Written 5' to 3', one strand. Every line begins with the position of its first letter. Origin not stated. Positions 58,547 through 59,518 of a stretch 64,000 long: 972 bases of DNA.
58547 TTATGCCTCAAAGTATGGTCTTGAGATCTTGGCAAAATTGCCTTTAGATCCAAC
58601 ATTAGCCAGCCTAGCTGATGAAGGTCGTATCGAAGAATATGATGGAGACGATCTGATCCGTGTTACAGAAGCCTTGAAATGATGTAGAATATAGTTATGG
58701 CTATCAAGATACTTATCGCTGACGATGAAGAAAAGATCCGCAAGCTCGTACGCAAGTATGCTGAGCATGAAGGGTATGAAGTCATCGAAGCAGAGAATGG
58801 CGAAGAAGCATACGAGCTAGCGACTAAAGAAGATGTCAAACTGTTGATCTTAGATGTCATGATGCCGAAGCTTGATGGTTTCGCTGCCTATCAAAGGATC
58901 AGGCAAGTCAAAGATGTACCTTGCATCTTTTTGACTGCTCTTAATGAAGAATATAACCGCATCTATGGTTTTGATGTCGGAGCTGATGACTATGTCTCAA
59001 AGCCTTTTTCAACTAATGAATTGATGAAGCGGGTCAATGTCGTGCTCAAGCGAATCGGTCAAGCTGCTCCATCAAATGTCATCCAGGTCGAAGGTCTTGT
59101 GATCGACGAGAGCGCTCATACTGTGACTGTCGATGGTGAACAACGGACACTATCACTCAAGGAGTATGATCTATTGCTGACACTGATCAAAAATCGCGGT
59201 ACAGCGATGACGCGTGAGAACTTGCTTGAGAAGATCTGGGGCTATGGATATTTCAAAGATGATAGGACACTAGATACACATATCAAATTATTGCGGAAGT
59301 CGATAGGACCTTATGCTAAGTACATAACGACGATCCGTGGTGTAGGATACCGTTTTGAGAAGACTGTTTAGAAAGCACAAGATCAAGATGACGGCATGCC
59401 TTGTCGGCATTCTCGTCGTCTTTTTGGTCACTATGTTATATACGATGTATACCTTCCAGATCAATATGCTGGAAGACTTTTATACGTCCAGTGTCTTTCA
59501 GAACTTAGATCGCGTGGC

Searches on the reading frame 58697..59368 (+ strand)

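Call 55: search_protein_families(library=ncbifam, max_evalue=1e-20, proteins=[window:58697-59368:+])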
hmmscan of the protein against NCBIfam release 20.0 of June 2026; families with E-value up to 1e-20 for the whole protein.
seq(224 aa): 37 families (the best 25 are shown)
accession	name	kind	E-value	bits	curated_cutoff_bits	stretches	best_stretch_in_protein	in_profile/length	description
NF053854.1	RespRegPhoBBctds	equivalog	1.2e-59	201.4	270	1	5-221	1-225/225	two-component system response regulator PhoB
NF045944.1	ResRegRpaBCyano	equivalog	5.8e-58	196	330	1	6-221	1-228/229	response regulator transcription factor RpaB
TIGR02154.1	PhoB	equivalog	6.5e-58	195.7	296.2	1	1-221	1-226/226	phosphate regulon transcriptional regulator PhoB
NF040534.1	resp_reg_YycF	equivalog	5e-53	179.7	340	1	4-220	2-227/231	response regulator YycF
NF033117.2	vanR_ACDEGLN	exception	8.2e-53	179.3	350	1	5-221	1-226/226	VanR-ABDEGLN family response regulator transcription factor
NF033120.0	vanR_FM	exception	3.6e-52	177.3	460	1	2-221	3-230/231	vancomycin resistance response regulator transcription factor, VanR-F/VanR-M family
NF040689.1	MtrAB_MtrA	equivalog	2.4e-51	174.2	300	1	5-219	1-217/219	MtrAB system response regulator MtrA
NF008296.0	PRK11083.1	equivalog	3e-50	170.7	273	1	3-221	4-226/228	two-component system response regulator CreB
NF000402.1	vanR-B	exception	3.1e-49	167.4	480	1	1-222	1-218/219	vancomycin resistance response regulator transcription factor VanR-B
NF041733.1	resp_reg_CseB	equivalog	5.9e-49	166.5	350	1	4-221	2-227/228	two-component system response regulator CseB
NF041209.1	resp_regPieR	equivalog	5.5e-47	160.3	450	1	4-223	2-230/231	two component system response regulator PieR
NF007005.1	PRK09468.1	equivalog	7.7e-47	159.7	331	1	3-220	4-231/237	osmolarity response regulator transcription factor OmpR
TIGR01387.1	cztR_silR_copR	subfamily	4.5e-46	157.2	279.2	1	5-219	1-217/218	heavy metal response regulator transcription factor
NF007982.1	PRK10710.1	equivalog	3.8e-45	154.3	380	1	3-222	8-229/235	envelope stress response regulator BaeR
NF007546.0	PRK10161.1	equivalog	1.1e-43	149.5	471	1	1-221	1-226/229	phosphate response regulator transcription factor PhoB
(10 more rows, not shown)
